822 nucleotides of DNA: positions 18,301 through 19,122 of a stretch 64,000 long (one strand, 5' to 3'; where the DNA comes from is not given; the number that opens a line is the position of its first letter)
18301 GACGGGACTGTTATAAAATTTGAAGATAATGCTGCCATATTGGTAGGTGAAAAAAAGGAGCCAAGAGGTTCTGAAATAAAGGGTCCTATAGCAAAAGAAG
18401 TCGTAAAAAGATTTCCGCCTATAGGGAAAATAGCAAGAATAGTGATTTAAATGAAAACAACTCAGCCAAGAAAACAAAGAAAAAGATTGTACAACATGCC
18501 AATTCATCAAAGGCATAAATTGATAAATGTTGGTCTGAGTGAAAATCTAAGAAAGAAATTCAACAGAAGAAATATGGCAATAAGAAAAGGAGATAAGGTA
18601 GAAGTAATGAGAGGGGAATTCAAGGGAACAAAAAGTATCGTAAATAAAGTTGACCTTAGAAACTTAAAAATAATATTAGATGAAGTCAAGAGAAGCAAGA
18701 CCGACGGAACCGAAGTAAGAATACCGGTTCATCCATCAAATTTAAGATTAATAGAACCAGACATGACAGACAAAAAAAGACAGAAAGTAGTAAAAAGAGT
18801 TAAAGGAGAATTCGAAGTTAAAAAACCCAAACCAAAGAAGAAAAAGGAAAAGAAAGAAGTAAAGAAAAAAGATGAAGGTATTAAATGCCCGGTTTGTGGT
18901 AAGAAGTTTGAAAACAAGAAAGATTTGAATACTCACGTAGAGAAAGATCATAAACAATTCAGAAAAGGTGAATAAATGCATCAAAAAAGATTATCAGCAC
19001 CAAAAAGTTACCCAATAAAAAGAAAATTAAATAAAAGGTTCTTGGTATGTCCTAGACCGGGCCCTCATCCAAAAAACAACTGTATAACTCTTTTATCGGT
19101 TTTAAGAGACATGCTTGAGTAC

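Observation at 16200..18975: Two ribosomal proteins (uS3 and uL24) each end in a K/E-rich linker plus a classical C2H2 zinc finger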

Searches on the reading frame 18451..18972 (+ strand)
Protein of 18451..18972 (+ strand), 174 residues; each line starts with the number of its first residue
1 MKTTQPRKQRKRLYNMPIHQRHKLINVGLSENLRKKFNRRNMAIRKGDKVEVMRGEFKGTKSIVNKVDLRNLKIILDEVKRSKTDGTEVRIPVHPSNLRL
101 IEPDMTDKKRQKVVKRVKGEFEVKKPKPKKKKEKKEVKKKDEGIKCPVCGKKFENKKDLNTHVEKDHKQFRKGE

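Call 3: search_protein_families(library=pfam, proteins=[window:18451-18972:+], max_evalue=1)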
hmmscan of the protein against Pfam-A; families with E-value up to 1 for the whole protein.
window:18451-18972:+ (174 aa): 26 families (the best 25 are shown)
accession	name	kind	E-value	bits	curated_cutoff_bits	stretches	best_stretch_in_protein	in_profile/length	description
PF16906.11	Ribosomal_L26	-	3.5e-25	88.7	28.8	1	3-116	1-81/82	Ribosomal proteins L26 eukaryotic, L24P archaeal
PF13894.12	zf-C2H2_4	-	8.8e-06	26.4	27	1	145-167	2-24/24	C2H2-type zinc finger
PF00096.32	zf-C2H2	-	9.9e-06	26.2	25.2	1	145-167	2-23/23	Zinc finger, C2H2 type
PF23284.2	KOW2_Spt5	-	0.00029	21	28.9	1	46-78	1-33/50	Transcription elongation factor SPT5, second KOW domain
PF21816.3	Zap1_zf1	-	0.00059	19.9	27.2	1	149-167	8-26/27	Zap1, C2H2 zinc finger 1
PF00467.35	KOW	-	0.00072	19.7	22.3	1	46-76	1-31/32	KOW motif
PF04423.19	Rad50_zn_hook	-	0.0018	18.5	24.3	1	134-157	11-33/52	Rad50 zinc hook motif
PF05605.18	zf-Di19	-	0.0027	18.4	27.5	1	144-169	3-27/54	Drought induced 19 protein (Di19), zinc-binding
PF12171.14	zf-C2H2_jaz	-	0.0098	16.5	22.6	1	145-163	3-21/27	Zinc-finger double-stranded RNA-binding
PF15926.10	RNF220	-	0.014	15.5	26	1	135-165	100-128/249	E3 ubiquitin-protein ligase RNF220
PF13912.12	zf-C2H2_6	-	0.016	15.7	25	1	145-168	3-25/27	C2H2-type zinc finger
PF22034.2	B129_C2H2-zf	-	0.026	15.2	27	1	146-157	1-12/22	Uncharacterized protein B-129, C2H2 zinc finger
PF23320.1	Zn_SUZ12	-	0.026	14.7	28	1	134-171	14-51/70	Polycomb protein SUZ12-like, Zn domain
PF12756.13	zf-C2H2_2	-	0.031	14.9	26.9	1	141-171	48-79/100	C2H2 type zinc-finger (2 copies)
PF19335.5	HMBD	-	0.036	14.5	23.6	1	137-155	10-27/28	Heavy metal binding domain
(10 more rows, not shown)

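Call 8: find_homologous_proteins(query=window:18451-18972:+)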
Query window:18451-18972:+ (174 aa): 287 proteins with E <= 0.001 among 686 candidates; the best 120 are listed.
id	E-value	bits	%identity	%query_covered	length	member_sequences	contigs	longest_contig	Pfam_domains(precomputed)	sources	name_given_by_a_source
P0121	3.4e-103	361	100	100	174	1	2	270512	PF13894.13,PF16906.12,PF00096.33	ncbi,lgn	-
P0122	3.3e-69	250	68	97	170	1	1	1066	PF13894.13,PF16906.12,PF00096.33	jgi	jgi:large subunit ribosomal protein L24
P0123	1.1e-68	248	66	98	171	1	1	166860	PF16906.12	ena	-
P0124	6.2e-67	243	65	97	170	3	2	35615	PF16906.12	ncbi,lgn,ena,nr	ncbi:MAG: 50S ribosomal protein L24 [Candidatus Aenigmarchaeota archaeon]|nr:50S ribosomal protein L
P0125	1.0e-66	242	63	100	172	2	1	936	PF16906.12,PF00096.33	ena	-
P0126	1.2e-66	242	64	98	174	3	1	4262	PF16906.12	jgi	-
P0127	4.4e-66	240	64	97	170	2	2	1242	PF16906.12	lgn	-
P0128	6.9e-65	236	65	98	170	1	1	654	PF13894.13,PF16906.12,PF00096.33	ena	-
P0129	1.2e-64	235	64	98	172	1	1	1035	PF16906.12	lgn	-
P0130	1.3e-64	235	64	98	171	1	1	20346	PF13894.13,PF16906.12,PF00096.33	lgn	-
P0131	2.1e-64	234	62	97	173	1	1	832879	PF16906.12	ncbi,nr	ncbi:MAG: 50S ribosomal protein L24 [archaeon]|nr:MAG: 50S ribosomal protein L24 [archaeon]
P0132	1.9e-63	231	65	91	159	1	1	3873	PF16906.12,PF00096.33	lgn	-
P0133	2.5e-63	231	65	91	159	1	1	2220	PF16906.12,PF00096.33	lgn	-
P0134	1.4e-62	229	61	100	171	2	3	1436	PF16906.12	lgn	-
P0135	6.3e-62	226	63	99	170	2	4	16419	PF13894.13,PF16906.12,PF00096.33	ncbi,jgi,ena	-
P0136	7.9e-62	226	60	98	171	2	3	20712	PF16906.12,PF00467.36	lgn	-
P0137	2.6e-61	224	62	98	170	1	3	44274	PF13894.13,PF16906.12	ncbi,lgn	-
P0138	2.2e-60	221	64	98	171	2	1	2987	PF16906.12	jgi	-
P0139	3.4e-60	221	60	98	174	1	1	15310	PF13894.13,PF16906.12,PF00467.36,PF00096.33,PF13912.13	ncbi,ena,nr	ncbi:MAG: 50S ribosomal protein L24 [Candidatus Aenigmarchaeota archaeon]|nr:50S ribosomal protein L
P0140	4.7e-60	220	61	99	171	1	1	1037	PF13894.13,PF16906.12,PF00096.33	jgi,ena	-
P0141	6.1e-60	220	60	99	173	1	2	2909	PF13894.13,PF16906.12,PF00096.33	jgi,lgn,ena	-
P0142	6.9e-60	220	63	98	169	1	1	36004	PF13894.13,PF16906.12,PF00096.33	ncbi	-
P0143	8.1e-60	220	62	99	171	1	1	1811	PF13894.13,PF16906.12,PF00096.33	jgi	-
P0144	2.0e-58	215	58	98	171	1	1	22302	PF13894.13,PF16906.12,PF00096.33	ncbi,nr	ncbi:MAG: 50S ribosomal protein L24 [Candidatus Aenigmarchaeota archaeon]|nr:50S ribosomal protein L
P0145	3.6e-58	214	58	98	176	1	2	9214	PF13894.13,PF16906.12,PF00096.33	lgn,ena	-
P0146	4.7e-58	214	57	99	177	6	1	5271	PF16906.12,PF00467.36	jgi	-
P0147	8.4e-57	210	56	98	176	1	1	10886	PF13894.13,PF16906.12,PF00096.33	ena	-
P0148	2.0e-55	205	67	79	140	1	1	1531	PF13894.13,PF16906.12,PF00096.33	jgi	-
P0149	2.8e-55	205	58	99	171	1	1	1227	PF16906.12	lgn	-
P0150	1.6e-54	202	59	99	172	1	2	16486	PF13894.13,PF16906.12,PF00096.33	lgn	-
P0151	3.8e-54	201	58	97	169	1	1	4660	PF13894.13,PF16906.12,PF00096.33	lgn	-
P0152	1.8e-53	199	56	99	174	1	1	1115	PF16906.12,PF00096.33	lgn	-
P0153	3.1e-45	172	46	98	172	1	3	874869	PF16906.12,PF00467.36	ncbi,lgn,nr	ncbi:MAG: 50S ribosomal protein L24 [Candidatus Aenigmatarchaeota archaeon]|nr:MAG: 50S ribosomal pr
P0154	1.4e-39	154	63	66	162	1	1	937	PF16906.12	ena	-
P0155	2.6e-31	127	46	74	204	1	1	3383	PF16906.12,PF00467.36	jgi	-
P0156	1.2e-30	125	53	64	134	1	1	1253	PF16906.12,PF00467.36,PF23284.3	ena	-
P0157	1.6e-30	124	54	64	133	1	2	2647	PF16906.12,PF00467.36,PF23284.3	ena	-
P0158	1.7e-30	124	54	64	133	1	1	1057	PF16906.12,PF00467.36,PF23284.3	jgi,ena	-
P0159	2.9e-30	123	49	78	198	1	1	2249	PF16906.12,PF00467.36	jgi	-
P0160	5.5e-30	123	53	65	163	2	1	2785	PF16906.12,PF00467.36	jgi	jgi:large subunit ribosomal protein L24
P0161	2.7e-29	120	50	66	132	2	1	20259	PF16906.12,PF00467.36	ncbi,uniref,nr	ncbi:50S ribosomal protein L24P [Aeropyrum pernix]|uniref:Large ribosomal subunit protein uL24 n=1 T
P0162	2.7e-29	120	50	66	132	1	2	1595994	PF16906.12,PF00467.36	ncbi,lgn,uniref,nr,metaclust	ncbi:50S ribosomal protein L24 [Aeropyrum camini]|uniref:Large ribosomal subunit protein uL24 n=1 Ta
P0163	3.9e-29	120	52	61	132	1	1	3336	PF16906.12,PF00467.36,PF23284.3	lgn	-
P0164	5.8e-29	119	47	77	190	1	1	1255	PF16906.12,PF00467.36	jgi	jgi:large subunit ribosomal protein L24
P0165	8.8e-29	119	49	66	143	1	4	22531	PF16906.12,PF00467.36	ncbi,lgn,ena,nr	ncbi:MAG: 50S ribosomal protein L24 [Desulfurococcales archaeon]|nr:50S ribosomal protein L24 [Desul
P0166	2.2e-28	117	49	66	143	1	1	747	PF16906.12,PF00467.36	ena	-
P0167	4.9e-28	116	48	66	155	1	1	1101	PF16906.12,PF00467.36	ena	-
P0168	5.2e-28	116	50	64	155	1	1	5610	PF16906.12,PF00467.36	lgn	-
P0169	5.4e-28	116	52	67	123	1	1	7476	PF16906.12,PF00467.36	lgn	-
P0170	8.8e-28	115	50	62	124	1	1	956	PF16906.12,PF00467.36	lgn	-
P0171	1.1e-27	115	50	66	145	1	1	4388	PF16906.12,PF00467.36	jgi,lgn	-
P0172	1.2e-27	115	48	66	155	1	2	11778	PF16906.12,PF00467.36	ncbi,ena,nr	ncbi:MAG: 50S ribosomal protein L24 [Desulfurococcales archaeon]|nr:50S ribosomal protein L24 [Desul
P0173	1.3e-27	115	50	62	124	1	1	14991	PF16906.12,PF00467.36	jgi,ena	-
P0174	1.3e-27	115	48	83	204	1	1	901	PF16906.12,PF00467.36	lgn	-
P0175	1.5e-27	115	50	62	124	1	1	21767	PF16906.12,PF00467.36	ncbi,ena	-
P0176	1.6e-27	115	47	80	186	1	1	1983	PF16906.12,PF00467.36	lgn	-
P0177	1.6e-27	115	48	66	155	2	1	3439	PF16906.12,PF00467.36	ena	-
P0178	1.8e-27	114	46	62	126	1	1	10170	PF16906.12,PF00467.36,PF23284.3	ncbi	-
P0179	2.0e-27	114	47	65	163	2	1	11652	PF16906.12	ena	-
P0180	2.8e-27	114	49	64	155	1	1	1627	PF16906.12,PF00467.36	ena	-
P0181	3.4e-27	114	49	62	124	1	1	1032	PF16906.12,PF00467.36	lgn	-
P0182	4.4e-27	113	47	66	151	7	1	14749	PF16906.12,PF00467.36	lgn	-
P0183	5.2e-27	113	46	62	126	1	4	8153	PF16906.12,PF00467.36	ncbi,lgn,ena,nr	ncbi:MAG: 50S ribosomal protein L24 [Candidatus Aenigmatarchaeota archaeon]|nr:MAG: 50S ribosomal pr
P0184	5.3e-27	113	47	66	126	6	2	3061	PF16906.12,PF00467.36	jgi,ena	-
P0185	5.6e-27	113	46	62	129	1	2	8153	PF16906.12,PF00467.36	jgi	-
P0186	6.8e-27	113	50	69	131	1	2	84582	PF16906.12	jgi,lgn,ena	-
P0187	7.6e-27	112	47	67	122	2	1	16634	PF16906.12,PF00467.36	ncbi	ncbi:MAG: 50S ribosomal protein L24 [Candidatus Aenigmatarchaeota archaeon]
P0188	7.9e-27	112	48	67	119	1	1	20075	PF16906.12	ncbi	ncbi:MAG: 50S ribosomal protein L24 [Candidatus Methanofastidiosia archaeon]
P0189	1.2e-26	112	50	66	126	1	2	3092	PF16906.12,PF00467.36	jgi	jgi:large subunit ribosomal protein L24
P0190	1.3e-26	112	45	67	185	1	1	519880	PF16906.12,PF00467.36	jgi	jgi:large subunit ribosomal protein L24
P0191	1.3e-26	112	52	56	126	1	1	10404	PF16906.12,PF00467.36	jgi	jgi:large subunit ribosomal protein L24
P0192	1.3e-26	112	46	66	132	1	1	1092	PF16906.12,PF00467.36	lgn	-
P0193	1.5e-26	111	49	64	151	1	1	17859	PF16906.12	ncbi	-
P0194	2.0e-26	111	45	67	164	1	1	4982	PF16906.12,PF00467.36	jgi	jgi:large subunit ribosomal protein L24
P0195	2.2e-26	111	48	67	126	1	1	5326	PF16906.12,PF00467.36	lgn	-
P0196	2.3e-26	111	54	59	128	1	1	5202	PF16906.12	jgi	jgi:large subunit ribosomal protein L24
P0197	2.8e-26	111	49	64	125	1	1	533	PF16906.12,PF00467.36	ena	-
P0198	4.1e-26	110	48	67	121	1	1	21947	PF16906.12,PF00467.36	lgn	-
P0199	6.3e-26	109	55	66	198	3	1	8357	PF16906.12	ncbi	-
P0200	7.5e-26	109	44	74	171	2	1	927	PF16906.12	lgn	-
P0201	7.9e-26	109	48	67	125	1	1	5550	PF16906.12,PF00467.36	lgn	-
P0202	1.0e-25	109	43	67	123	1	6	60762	PF16906.12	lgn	-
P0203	1.3e-25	108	45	67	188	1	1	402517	PF16906.12,PF00467.36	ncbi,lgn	-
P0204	1.4e-25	108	50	68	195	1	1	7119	PF16906.12,PF00467.36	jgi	jgi:large subunit ribosomal protein L24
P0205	1.9e-25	108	45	66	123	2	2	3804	PF16906.12,PF00467.36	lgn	-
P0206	2.9e-25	107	47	65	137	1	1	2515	PF16906.12,PF00467.36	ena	-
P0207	3.6e-25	107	47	67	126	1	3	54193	PF16906.12,PF00467.36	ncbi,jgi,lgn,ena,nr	ncbi:50S ribosomal protein L24 [Candidatus Woesearchaeota archaeon]|nr:MAG: 50S ribosomal protein L2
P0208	4.0e-25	107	45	78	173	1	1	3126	PF16906.12,PF00467.36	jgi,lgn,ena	-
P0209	4.5e-25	107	44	77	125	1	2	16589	PF16906.12,PF00467.36,PF23291.2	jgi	jgi:large subunit ribosomal protein L24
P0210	5.2e-25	106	47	67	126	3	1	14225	PF16906.12,PF00467.36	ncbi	-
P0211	6.1e-25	106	49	67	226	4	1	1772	PF16906.12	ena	-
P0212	6.5e-25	106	46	71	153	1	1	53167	PF16906.12,PF00467.36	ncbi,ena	-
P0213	7.0e-25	106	47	67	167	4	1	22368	PF16906.12,PF00467.36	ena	-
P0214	1.1e-24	105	49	64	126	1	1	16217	PF16906.12,PF00467.36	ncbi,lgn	-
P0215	1.2e-24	105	47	67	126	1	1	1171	PF16906.12,PF00467.36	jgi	-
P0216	1.3e-24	105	47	75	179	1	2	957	PF16906.12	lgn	-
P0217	1.4e-24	105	51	67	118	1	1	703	PF16906.12,PF00467.36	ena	-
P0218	1.6e-24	105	49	62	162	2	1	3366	PF16906.12,PF00467.36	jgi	jgi:large subunit ribosomal protein L24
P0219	1.7e-24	105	49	66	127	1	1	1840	PF16906.12,PF00467.36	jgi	-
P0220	2.1e-24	104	46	64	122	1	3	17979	PF16906.12,PF00467.36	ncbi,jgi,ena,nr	ncbi:MAG TPA: 50S ribosomal protein L24 [Candidatus Woesearchaeota archaeon]|nr:50S ribosomal protei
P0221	2.4e-24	104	45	67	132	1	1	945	PF16906.12,PF00467.36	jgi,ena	-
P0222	2.6e-24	104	48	66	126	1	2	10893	PF16906.12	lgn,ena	-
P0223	3.5e-24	104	45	66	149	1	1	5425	PF16906.12,PF00467.36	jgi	jgi:large subunit ribosomal protein L24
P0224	3.5e-24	104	47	64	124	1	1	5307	PF16906.12,PF00467.36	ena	-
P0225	3.5e-24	104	51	67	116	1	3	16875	PF16906.12,PF00467.36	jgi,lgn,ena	jgi:large subunit ribosomal protein L24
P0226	3.9e-24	104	45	66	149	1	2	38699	PF16906.12,PF00467.36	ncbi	-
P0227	3.9e-24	104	45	66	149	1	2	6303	PF16906.12,PF00467.36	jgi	jgi:large subunit ribosomal protein L24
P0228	4.3e-24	103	53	64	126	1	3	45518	PF16906.12,PF00467.36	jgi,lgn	-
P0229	4.5e-24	103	45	66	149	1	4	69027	PF16906.12,PF00467.36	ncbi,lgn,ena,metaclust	metaclust:\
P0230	4.5e-24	103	45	66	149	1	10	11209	PF16906.12,PF00467.36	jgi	jgi:large subunit ribosomal protein L24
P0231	5.0e-24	103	44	66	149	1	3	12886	PF16906.12,PF00467.36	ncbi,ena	ncbi:MAG: 50S ribosomal protein L24 [Acidilobaceae archaeon]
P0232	5.0e-24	103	44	66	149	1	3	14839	PF16906.12,PF00467.36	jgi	-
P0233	5.2e-24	103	45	66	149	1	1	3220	PF16906.12,PF00467.36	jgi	jgi:large subunit ribosomal protein L24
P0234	5.8e-24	103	45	68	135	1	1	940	PF16906.12,PF00467.36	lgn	-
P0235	6.2e-24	103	44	66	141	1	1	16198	PF16906.12,PF00467.36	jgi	jgi:large subunit ribosomal protein L24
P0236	6.2e-24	103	45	67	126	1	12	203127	PF16906.12,PF00467.36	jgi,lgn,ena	-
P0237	7.3e-24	103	49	67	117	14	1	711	PF16906.12,PF00467.36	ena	-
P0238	8.7e-24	102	45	66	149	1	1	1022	PF16906.12,PF00467.36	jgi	jgi:large subunit ribosomal protein L24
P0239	9.3e-24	102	51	64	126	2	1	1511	PF16906.12,PF00467.36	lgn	-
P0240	1.0e-23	102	50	67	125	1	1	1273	PF16906.12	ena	-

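Call 26: predict_structure(alignment_id=A3)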
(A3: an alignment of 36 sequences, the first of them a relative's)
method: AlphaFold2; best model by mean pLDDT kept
length: 174 residues; sequences in the alignment: 36
mean_pLDDT: 82.8   pTM: 0.60
mean pLDDT of the five models: 82.8, 79.4, 78.8, 77.3, 76.4
residues with pLDDT >= 90: 85; 70-90: 55; 50-70: 32; < 50: 2
segments of 3 or more residues with pLDDT < 50: none
pLDDT, mean of each block of 10 residues (from residue 1): 85 90 91 90 94 95 95 95 94 95 88 77 55 56 69 76 73 51
secondary structure, 60 per line:
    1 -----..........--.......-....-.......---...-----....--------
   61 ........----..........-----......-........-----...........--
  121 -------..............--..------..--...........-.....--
elements in order: H6-15 H18-24 E26-29 H31-37 E41-43 E49-52 E61-68 E73-82 E88-93 E98-102 H108-118 H128-141 H156-166 H168-172
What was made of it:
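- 18826..18885 (+): uL24 K/E-rich linker (aa 126-145). AF2 pLDDT is about 55 (call 26).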

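Call 46: search_protein_families(library=ncbifam, proteins=[window:18451-18972:+], max_evalue=1)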
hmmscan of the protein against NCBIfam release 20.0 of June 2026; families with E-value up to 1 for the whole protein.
window:18451-18972:+ (174 aa): 9 families
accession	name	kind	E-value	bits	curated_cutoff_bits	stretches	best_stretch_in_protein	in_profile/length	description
TIGR01080.1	rplX_A_E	equivalog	9.3e-36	122.7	47.65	1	4-116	2-114/116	50S ribosomal protein L24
TIGR00405.1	KOW_elon_Spt5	equivalog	9.5e-05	22.4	69.95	1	43-78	86-121/145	transcription elongation factor Spt5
NF033644.1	antiterm_UpxY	subfamily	0.0013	18.7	100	1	13-75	84-147/164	UpxY family transcription antiterminator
TIGR01079.1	rplX_bact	equivalog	0.002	18.5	53.7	1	42-125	2-93/104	50S ribosomal protein L24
NF049953.1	ribbon_DG_selen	exception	0.0076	16.2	130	1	32-157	41-161/172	zinc ribbon-containing (seleno)protein DG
NF033848.1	VgrG_rel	hypoth_equivalog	0.088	11.1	275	1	27-81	462-516/547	VgrG-related protein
NF050125.1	ChrA_rel_RiPP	equivalog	0.59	10.9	40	1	124-150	27-54/56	chryseobasin-related MNIO class RiPP peptide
NF002362.0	PRK01343.1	equivalog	0.91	9.3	79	0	129-152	4-27/66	DNA gyrase inhibitor YacG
NF050124.2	chryseobasin_RiPP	equivalog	0.92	10.2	50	0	108-150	25-69/71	MNIO class RiPP chryseobasin precursor ChrA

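Call 65: fold_search(model_id=the predicted structure, library=pdb)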
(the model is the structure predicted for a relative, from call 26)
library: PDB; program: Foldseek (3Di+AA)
matches with E <= 10: 1345; with E <= 0.001: 120
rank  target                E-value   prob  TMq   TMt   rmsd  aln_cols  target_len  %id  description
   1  6skf_BX               2.5e-16  1.00  0.63  0.90   1.5       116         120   51  Cryo-EM Structure of T. kodakarensis 70S ribosome (released 2020-07-29)
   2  9qf4_BU               1.2e-15  1.00  0.63  0.90   1.5       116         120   47  Structure of P. furiosus 70S ribosome grown at 95 degC (released 2025-11-05)
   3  9e6q_AV               2.6e-15  1.00  0.62  0.88   1.7       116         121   42  Cryo-EM structure of the Pyrobaculum calidifontis 50S ribosomal subunit in complex with Dri (released 2024-11-20)
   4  9znf_AS               3.2e-14  1.00  0.62  0.93   1.7       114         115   44  Cryo-EM structure of the Methanosarcina acetivorans 70S ribosome in complex with SriA and SriB (released 2026-01-28)
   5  8a3w_W                7.7e-14  1.00  0.61  0.89   1.6       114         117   35  CRYO-EM STRUCTURE OF LEISHMANIA MAJOR 80S RIBOSOME : WILD TYPE (released 2023-12-20)
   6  4v4n_AU               7.7e-14  1.00  0.63  0.90   1.5       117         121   47  Structure of the Methanococcus jannaschii ribosome-SecYEBeta channel complex (released 2014-07-09)
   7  6zu5_LY0              1.1e-13  1.00  0.62  0.77   8.5       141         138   32  Structure of the Paranosema locustae ribosome in complex with Lso2 (released 2020-11-04)
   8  8ony_LY               1.5e-13  1.00  0.62  0.82   2.4       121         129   36  Human Methionine Aminopeptidase 2 at the 80S ribosome (released 2024-02-21)
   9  4adx_T                1.8e-13  1.00  0.62  0.91   1.1       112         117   41  The Cryo-EM Structure of the Archaeal 50S Ribosomal Subunit in Complex with Initiation Factor 6 (released 2012-02-08)
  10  8hku_L24P             1.8e-13  1.00  0.62  0.87   2.0       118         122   37  Cryo-EM Structures and Translocation Mechanism of Crenarchaeota Ribosome (released 2023-08-16)
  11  8qhu_W                2.3e-13  1.00  0.61  0.87   1.8       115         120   36  CRYO-EM STRUCTURE OF LEISHMANIA MAJOR 80S RIBOSOME : LM32Cs1C1 snoRNA overexpression (released 2025-02-12)
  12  6w6l_Z                2.3e-13  1.00  0.62  0.81   1.5       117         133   38  Cryo-EM structure of the human ribosome-TMCO1 translocon (released 2020-09-02)
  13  9j9h_Z                2.3e-13  1.00  0.61  0.85   1.8       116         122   34  High-resolution cryo-EM structure of the Plasmodium falciparum 80S ribosome bound to RACK1 and E-tRNA (released 2025-06-04)
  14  8a98_W                2.4e-13  1.00  0.62  0.89   1.6       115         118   36  CRYO-EM STRUCTURE OF LEISHMANIA MAJOR 80S RIBOSOME : snoRNA MUTANT (released 2023-10-11)
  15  7oyc_Y1               2.4e-13  1.00  0.62  0.85   1.7       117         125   38  Cryo-EM structure of the Xenopus egg 80S ribosome (released 2022-07-20)
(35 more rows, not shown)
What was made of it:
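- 18451..18804 (+): uL24 canonical body (aa 1-118). Foldseek aligns 112-118 columns to solved archaeal uL24 chains with TM (target-normalised) about 0.9 (call 65).
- One Foldseek hit for the uL24 body is the M. jannaschii ribosome-SecYEbeta complex, 4V4N (call 65).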
